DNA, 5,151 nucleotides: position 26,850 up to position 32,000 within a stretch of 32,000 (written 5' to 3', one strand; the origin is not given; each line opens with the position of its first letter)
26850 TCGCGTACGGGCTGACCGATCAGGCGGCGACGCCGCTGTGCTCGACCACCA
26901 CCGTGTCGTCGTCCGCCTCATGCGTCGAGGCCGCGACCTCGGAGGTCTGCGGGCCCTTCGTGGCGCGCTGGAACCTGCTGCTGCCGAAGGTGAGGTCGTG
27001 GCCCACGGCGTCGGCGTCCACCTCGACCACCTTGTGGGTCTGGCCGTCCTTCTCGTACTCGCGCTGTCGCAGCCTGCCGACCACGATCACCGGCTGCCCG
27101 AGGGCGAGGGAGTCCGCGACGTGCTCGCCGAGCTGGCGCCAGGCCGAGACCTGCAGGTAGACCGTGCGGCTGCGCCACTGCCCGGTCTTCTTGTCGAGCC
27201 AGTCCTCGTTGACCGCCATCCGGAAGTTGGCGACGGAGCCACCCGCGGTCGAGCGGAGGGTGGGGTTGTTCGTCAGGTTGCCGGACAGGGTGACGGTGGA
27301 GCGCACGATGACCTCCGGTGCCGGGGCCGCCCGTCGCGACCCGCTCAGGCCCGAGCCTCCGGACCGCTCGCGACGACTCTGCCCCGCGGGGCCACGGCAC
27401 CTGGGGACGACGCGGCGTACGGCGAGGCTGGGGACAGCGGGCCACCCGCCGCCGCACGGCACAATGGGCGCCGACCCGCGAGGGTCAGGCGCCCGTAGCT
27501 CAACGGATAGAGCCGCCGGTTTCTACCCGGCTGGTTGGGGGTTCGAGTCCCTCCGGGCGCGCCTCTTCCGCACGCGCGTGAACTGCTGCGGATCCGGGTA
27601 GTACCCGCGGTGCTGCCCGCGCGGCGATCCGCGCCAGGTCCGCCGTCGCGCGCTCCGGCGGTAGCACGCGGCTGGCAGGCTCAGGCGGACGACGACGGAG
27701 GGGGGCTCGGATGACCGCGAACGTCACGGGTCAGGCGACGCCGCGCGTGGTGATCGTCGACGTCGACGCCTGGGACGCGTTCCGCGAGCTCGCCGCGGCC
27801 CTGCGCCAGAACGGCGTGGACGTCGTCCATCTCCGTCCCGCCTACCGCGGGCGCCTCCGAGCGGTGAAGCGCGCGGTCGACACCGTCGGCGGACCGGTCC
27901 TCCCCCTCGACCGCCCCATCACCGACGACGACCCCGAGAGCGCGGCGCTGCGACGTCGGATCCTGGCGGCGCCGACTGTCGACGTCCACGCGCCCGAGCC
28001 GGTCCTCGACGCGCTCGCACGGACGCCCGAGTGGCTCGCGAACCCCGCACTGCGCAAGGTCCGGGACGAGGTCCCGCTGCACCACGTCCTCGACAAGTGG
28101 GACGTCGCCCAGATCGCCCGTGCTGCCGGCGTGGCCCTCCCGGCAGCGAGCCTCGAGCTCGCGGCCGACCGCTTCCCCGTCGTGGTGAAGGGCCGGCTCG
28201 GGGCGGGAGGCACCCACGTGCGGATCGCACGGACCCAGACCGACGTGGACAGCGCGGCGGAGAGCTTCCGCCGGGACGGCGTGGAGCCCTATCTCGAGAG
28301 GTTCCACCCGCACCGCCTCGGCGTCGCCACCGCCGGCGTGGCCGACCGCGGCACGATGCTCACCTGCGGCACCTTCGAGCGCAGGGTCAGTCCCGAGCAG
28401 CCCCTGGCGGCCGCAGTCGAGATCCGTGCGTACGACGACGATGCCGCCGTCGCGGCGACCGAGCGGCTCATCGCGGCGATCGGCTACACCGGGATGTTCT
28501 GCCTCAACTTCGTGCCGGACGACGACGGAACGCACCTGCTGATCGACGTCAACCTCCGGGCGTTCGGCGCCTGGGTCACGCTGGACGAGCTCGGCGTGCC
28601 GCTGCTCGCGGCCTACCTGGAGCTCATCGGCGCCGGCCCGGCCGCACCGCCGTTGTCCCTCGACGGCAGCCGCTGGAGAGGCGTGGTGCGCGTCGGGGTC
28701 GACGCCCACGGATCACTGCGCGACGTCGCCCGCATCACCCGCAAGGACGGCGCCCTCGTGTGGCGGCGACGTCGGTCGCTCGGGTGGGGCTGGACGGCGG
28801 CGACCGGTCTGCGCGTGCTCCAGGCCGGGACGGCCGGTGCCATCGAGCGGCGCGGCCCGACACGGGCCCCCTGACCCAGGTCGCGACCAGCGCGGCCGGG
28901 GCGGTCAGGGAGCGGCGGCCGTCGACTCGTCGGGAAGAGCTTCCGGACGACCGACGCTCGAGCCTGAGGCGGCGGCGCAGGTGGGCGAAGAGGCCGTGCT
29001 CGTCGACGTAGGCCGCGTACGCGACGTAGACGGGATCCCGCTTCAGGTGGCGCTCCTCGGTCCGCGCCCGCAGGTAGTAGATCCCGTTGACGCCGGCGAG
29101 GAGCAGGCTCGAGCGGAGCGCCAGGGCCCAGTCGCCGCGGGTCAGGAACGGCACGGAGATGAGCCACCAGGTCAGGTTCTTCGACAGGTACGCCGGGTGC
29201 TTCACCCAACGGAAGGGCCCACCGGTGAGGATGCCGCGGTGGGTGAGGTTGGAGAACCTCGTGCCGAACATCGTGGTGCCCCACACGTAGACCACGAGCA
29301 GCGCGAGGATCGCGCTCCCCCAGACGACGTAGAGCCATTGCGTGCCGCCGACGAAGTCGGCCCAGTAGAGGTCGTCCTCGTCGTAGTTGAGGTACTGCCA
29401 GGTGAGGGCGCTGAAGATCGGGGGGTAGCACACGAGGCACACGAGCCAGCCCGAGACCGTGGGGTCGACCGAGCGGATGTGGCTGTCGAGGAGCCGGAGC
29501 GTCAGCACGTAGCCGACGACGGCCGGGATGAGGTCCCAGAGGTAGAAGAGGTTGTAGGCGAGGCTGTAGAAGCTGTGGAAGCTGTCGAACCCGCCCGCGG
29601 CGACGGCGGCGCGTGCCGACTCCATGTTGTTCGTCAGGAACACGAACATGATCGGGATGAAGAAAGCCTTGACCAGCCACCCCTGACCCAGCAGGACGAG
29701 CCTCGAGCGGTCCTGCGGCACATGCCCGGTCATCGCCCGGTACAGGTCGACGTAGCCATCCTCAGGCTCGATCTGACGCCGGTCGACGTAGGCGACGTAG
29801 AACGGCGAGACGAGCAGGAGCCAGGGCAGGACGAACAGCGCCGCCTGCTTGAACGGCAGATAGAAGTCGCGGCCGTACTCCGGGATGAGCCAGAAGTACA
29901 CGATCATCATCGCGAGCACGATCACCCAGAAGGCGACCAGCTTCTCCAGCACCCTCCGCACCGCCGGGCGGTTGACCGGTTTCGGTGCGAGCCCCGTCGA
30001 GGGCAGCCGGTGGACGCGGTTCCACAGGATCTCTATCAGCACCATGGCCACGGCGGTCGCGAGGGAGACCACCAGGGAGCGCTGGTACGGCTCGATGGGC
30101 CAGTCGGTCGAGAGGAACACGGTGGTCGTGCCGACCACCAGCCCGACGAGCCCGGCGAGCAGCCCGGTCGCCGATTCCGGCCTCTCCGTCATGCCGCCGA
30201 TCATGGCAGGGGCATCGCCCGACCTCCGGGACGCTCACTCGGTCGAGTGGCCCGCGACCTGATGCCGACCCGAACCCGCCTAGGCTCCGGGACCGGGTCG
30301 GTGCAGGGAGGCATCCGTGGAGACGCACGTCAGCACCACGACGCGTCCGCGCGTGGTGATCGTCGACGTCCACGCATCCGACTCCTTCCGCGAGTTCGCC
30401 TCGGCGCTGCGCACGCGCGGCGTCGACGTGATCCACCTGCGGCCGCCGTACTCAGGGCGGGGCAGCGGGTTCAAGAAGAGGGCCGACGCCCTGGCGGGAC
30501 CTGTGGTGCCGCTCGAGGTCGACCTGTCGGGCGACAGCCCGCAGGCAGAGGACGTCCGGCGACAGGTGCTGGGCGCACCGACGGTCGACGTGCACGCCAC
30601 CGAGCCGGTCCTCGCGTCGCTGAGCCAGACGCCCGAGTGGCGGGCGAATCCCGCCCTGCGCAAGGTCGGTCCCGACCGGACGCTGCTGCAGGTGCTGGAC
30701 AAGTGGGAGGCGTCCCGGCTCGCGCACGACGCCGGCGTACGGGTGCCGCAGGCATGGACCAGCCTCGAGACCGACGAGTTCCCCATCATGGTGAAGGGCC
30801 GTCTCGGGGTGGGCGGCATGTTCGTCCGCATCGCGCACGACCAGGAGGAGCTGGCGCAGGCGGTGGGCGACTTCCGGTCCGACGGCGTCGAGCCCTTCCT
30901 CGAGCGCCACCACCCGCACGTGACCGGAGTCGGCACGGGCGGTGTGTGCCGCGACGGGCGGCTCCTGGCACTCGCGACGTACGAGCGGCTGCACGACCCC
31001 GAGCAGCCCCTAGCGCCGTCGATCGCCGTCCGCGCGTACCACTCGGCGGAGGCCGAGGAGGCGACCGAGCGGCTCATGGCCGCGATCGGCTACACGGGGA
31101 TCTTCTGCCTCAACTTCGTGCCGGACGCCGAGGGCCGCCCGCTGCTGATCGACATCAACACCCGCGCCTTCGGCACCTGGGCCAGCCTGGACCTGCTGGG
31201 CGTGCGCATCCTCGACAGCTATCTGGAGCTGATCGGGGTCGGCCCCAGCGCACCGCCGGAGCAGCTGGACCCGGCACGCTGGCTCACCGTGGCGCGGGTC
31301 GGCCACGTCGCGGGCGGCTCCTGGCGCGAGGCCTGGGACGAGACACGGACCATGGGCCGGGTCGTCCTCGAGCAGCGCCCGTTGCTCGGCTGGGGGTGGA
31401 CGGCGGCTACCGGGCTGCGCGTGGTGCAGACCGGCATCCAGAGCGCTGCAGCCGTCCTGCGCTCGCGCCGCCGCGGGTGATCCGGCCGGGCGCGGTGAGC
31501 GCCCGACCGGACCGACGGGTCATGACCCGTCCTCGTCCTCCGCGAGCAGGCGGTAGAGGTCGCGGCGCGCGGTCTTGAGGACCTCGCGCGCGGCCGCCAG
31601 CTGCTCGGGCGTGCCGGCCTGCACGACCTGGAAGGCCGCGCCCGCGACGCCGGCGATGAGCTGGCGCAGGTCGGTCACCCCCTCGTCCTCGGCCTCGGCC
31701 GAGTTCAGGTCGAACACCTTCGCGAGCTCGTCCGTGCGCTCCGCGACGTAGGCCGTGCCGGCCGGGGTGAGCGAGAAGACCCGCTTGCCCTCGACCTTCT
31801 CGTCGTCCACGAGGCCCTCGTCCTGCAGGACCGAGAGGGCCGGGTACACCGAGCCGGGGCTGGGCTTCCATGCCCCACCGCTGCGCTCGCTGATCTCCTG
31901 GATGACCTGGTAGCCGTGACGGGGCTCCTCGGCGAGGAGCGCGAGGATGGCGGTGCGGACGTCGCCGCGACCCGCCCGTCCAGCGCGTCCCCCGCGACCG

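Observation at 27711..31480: Two 387-aa ATP-grasp paralogs bracketing a ~10-TM ICMT-family methyltransferase: candidate uncharacterised carboxylate-modifying membrane module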

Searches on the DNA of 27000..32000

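Call 81: search_rna_families(source=window, start=27000, end=32000, threshold=evalue, max_evalue=0.1)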
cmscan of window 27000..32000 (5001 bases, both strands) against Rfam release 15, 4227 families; matches with E-value up to 0.1: 1.
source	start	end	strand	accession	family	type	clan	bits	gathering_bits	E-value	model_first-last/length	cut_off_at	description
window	27489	27561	+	RF00005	tRNA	Gene; tRNA;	CL00001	63.8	29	1.2e-12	1-71/71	no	tRNA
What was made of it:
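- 27489..27563 (+): tRNA-Arg(TCT); gene content downstream of it varies between relatives. Rfam tRNA, 63.8 bits (call 81).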
